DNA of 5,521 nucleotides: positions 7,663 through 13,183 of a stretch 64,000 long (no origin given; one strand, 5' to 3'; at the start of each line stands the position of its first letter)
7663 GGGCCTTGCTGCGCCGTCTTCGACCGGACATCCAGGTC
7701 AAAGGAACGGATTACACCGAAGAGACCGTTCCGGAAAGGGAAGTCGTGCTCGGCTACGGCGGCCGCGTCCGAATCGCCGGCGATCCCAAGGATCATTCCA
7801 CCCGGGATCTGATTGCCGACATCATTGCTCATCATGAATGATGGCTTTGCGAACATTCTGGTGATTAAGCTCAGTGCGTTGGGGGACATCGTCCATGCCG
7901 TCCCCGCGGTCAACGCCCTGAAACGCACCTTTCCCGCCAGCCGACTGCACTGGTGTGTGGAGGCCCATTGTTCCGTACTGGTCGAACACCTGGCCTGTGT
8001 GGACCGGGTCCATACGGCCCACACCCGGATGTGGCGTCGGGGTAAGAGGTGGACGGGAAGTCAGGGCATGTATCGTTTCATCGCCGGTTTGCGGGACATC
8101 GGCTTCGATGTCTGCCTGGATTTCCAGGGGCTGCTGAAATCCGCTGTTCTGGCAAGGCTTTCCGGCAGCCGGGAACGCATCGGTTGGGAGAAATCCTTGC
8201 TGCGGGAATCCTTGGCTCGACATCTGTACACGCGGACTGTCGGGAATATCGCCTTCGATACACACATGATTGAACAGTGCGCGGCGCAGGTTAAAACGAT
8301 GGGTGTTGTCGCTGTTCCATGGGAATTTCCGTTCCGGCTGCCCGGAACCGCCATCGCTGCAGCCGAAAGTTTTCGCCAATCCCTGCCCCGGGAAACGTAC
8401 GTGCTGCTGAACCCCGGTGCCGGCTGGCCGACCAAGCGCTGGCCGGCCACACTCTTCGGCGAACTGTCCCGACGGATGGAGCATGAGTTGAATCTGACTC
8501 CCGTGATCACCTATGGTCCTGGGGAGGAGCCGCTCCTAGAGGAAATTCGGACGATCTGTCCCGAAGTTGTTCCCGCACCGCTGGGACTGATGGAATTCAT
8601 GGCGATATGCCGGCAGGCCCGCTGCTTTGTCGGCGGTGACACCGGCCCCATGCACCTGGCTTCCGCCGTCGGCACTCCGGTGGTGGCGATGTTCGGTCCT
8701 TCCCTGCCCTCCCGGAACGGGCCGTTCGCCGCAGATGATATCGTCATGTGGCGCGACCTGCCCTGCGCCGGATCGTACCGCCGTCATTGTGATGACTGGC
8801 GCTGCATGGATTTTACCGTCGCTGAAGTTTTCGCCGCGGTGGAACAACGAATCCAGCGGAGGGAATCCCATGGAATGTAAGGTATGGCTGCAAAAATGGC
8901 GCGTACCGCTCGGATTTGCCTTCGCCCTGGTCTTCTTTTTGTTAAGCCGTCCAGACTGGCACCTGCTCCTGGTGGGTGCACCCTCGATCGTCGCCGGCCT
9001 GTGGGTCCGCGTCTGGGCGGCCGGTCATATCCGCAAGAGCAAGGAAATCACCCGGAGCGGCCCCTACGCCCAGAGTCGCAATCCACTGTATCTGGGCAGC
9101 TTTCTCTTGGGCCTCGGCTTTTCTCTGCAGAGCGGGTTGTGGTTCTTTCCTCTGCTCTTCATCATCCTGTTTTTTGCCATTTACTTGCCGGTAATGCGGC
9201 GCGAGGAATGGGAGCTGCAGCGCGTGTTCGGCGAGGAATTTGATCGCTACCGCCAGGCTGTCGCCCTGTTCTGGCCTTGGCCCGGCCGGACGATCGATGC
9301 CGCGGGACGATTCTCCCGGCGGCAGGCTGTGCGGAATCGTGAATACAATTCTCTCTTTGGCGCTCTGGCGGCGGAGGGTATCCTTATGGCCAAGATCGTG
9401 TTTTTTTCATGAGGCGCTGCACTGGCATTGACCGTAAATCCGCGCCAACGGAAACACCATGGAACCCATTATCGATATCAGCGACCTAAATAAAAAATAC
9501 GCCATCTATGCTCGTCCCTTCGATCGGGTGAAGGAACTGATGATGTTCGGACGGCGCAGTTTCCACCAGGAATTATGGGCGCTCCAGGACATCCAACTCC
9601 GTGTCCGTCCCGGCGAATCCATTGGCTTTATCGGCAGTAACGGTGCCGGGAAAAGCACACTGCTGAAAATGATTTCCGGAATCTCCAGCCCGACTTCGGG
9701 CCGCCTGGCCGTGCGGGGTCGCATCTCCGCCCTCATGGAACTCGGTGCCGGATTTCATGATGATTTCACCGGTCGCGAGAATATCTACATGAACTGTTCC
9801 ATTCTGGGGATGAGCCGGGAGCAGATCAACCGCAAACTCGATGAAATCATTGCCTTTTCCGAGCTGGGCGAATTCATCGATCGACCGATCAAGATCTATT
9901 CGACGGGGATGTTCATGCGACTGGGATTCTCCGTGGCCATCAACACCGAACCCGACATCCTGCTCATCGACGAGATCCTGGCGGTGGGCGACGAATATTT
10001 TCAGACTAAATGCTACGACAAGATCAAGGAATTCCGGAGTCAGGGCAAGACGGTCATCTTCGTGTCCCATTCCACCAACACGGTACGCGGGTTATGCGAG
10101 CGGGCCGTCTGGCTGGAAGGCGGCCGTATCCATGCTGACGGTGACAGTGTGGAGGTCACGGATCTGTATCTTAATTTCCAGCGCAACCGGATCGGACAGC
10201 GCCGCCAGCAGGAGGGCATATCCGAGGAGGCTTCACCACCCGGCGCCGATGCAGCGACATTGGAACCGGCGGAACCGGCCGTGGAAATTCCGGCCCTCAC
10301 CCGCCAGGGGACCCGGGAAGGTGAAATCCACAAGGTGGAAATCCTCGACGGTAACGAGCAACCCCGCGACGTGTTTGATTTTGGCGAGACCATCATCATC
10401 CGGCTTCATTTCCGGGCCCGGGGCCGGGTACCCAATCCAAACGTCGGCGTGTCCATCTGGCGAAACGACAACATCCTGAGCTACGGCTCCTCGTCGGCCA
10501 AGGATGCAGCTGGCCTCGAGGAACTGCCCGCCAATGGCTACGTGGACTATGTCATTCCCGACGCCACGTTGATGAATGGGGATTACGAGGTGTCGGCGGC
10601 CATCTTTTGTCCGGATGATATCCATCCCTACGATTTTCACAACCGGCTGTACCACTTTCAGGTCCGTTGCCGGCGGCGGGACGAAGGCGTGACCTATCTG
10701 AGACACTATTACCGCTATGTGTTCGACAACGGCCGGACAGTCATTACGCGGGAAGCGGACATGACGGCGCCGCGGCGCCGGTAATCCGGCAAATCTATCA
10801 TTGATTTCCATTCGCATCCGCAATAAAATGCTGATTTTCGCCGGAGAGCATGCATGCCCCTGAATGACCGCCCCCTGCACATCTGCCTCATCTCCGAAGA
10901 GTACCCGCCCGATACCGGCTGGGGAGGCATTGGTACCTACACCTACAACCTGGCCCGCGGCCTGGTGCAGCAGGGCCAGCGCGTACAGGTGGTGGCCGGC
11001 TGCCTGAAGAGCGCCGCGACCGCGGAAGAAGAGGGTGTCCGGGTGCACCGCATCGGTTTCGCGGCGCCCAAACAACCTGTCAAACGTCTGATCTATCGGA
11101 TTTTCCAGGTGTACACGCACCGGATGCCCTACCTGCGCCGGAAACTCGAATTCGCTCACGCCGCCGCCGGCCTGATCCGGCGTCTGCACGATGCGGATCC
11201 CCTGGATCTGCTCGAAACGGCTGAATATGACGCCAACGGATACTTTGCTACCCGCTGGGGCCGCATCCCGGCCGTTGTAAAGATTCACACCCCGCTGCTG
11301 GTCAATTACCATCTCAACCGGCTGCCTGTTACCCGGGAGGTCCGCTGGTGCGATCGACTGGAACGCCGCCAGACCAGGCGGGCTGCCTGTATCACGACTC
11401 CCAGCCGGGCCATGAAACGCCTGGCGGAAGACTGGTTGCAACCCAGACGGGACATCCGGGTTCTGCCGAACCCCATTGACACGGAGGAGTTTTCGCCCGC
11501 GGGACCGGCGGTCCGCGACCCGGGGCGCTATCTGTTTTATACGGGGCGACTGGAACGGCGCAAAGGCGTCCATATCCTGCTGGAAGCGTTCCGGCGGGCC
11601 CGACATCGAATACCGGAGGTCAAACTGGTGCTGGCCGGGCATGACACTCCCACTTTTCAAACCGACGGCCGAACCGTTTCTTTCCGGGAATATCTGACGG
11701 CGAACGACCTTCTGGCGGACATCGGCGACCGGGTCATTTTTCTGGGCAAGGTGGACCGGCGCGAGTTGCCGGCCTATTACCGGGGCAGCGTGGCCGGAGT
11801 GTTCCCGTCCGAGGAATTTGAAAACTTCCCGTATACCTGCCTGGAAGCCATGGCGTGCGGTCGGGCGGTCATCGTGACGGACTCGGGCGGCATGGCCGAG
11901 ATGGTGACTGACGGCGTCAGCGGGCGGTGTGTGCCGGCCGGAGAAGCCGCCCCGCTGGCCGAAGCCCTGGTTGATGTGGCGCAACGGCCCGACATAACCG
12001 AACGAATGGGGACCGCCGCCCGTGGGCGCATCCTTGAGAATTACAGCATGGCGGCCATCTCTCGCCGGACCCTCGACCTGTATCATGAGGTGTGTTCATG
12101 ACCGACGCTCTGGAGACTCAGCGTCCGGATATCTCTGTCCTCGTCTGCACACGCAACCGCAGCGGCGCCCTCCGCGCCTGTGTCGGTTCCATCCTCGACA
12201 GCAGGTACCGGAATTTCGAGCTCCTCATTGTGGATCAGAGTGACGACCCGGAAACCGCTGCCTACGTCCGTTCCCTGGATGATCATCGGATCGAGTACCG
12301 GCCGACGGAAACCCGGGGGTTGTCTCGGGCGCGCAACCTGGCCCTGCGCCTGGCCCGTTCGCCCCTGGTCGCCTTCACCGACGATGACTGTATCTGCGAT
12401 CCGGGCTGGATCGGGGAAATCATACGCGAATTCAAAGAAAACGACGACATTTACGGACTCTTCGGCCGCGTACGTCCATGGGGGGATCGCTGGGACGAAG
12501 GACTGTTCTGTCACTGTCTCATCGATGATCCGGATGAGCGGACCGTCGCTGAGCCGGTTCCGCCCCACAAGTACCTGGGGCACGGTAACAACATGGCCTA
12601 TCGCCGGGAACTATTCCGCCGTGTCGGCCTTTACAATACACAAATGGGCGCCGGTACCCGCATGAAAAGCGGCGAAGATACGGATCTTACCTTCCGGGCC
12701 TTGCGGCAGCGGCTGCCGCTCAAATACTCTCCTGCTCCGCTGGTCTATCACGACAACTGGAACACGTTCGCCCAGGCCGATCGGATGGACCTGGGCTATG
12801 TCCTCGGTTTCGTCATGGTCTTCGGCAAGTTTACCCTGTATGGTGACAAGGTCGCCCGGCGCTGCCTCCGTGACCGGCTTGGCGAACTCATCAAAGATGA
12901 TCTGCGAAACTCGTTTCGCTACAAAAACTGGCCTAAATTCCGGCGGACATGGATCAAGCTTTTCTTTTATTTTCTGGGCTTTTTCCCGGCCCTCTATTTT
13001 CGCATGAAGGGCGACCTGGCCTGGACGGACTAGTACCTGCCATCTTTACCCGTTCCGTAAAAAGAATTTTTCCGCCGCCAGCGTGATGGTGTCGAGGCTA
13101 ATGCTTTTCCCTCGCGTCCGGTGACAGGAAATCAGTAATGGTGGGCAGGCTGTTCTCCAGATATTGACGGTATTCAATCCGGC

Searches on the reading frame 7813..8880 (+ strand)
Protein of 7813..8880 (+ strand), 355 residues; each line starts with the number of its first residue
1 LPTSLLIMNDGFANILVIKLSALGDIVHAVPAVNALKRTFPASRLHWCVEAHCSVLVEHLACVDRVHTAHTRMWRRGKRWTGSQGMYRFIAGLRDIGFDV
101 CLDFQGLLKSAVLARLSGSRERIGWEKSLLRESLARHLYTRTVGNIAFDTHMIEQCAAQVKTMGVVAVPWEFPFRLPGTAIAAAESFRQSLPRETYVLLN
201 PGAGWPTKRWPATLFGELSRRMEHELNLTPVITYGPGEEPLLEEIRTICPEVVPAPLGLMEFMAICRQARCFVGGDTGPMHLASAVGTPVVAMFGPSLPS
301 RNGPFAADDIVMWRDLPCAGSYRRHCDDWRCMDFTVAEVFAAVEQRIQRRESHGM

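Call 10: search_protein_families(library=pfam, proteins=[window:7813-8880:+], max_evalue=0.001)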
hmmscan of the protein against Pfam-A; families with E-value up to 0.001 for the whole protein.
window:7813-8880:+ (355 aa): 1 family
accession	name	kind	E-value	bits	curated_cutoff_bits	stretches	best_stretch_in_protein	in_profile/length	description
PF01075.23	Glyco_transf_9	-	1.8e-33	116.3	22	1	87-326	2-241/247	Glycosyltransferase family 9 (heptosyltransferase)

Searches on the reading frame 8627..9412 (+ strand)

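Call 10: search_protein_families(library=pfam, proteins=[window:8627-9412:+], max_evalue=0.001)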
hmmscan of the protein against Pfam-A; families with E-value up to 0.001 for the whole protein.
window:8627-9412:+ (261 aa): 2 families
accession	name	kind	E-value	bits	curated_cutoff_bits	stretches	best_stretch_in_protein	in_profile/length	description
PF04191.18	PEMT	-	8.3e-09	36.3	25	1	130-203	29-104/105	Phospholipid methyltransferase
PF01222.22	ERG4_ERG24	-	9.6e-07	28.3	27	1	139-212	349-423/432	Ergosterol biosynthesis ERG4/ERG24 family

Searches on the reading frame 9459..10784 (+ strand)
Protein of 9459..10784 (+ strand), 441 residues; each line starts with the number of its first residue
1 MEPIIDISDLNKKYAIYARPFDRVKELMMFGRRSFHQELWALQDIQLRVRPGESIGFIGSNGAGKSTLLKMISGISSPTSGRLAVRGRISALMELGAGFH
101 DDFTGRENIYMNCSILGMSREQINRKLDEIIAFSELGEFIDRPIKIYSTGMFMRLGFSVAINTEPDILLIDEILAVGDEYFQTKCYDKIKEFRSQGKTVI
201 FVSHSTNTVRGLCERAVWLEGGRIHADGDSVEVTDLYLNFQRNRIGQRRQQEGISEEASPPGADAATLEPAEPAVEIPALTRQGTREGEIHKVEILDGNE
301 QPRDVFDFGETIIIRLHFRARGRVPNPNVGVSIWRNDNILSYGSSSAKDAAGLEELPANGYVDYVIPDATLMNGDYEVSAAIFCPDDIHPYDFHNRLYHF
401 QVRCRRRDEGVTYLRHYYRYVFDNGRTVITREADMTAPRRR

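Call 10: search_protein_families(library=pfam, proteins=[window:9459-10784:+], max_evalue=0.001)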
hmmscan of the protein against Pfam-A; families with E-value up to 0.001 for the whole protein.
window:9459-10784:+ (441 aa): 2 families
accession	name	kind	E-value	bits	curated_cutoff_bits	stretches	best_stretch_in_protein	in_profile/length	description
PF00005.33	ABC_tran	-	4.3e-20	73.2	25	1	42-173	1-135/137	ABC transporter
PF14524.12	Wzt_C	-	7.5e-20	71.8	30.4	1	281-412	3-141/143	Wzt C-terminal domain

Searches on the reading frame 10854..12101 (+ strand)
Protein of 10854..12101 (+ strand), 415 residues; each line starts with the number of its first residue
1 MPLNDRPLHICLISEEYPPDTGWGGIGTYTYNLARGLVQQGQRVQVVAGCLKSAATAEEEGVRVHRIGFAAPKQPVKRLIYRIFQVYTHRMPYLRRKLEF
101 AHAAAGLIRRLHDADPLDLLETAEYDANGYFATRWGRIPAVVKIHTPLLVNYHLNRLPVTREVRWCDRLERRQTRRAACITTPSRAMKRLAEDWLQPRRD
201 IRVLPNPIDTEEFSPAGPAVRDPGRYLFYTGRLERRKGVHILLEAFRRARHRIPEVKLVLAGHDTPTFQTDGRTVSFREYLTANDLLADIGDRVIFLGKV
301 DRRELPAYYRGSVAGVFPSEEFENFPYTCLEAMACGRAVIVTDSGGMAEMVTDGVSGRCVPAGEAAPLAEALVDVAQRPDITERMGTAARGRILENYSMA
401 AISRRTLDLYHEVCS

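Call 10: search_protein_families(library=pfam, proteins=[window:10854-12101:+], max_evalue=0.001)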
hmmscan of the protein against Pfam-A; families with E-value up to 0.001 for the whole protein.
window:10854-12101:+ (415 aa): 7 families
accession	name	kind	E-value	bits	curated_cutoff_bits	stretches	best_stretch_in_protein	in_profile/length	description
PF00534.26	Glycos_transf_1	-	3.8e-33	114.9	26.4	1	220-391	11-171/172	Glycosyl transferases group 1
PF13692.12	Glyco_trans_1_4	-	4.1e-30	105.3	27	1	225-376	2-140/142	Glycosyl transferases group 1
PF13439.12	Glyco_transf_4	-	2.2e-22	80.3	28.5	1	23-212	1-170/170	Glycosyltransferase Family 4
PF13579.12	Glyco_trans_4_4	-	4.2e-19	69.9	29.7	1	24-206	1-157/158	Glycosyl transferase 4-like domain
PF20706.3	GT4-conflict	-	1.2e-08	34.9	26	1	189-379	163-340/385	Family 4 Glycosyltransferase in conflict systems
PF13524.12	Glyco_trans_1_2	-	3.1e-07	30.9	25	1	245-406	8-142/144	Glycosyl transferase-like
PF08323.17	Glyco_transf_5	-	0.0006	20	22.7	1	9-94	1-84/239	Starch synthase catalytic domain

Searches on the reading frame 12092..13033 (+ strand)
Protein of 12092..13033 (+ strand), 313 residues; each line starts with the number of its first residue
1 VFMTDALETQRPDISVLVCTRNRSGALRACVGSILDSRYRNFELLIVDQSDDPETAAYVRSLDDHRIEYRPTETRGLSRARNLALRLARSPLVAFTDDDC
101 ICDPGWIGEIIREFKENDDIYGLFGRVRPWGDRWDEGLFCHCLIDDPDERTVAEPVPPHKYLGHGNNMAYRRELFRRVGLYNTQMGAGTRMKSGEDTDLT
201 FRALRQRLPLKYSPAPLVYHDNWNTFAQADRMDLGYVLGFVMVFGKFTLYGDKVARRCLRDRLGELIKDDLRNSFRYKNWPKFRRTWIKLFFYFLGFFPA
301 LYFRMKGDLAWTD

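Call 10: search_protein_families(library=pfam, proteins=[window:12092-13033:+], max_evalue=0.001)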
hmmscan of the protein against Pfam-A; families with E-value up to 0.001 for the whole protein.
window:12092-13033:+ (313 aa): 3 families
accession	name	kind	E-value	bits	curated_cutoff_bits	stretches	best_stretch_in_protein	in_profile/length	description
PF00535.33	Glycos_transf_2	-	2.5e-26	93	23.3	1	15-178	1-167/168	Glycosyl transferase family 2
PF13641.12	Glyco_tranf_2_3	-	3e-15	57.3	27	1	12-231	1-222/230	Glycosyltransferase like family 2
PF10111.15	Glyco_tranf_2_2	-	1.5e-06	28.4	27.3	1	38-104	24-96/276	Glycosyltransferase like family 2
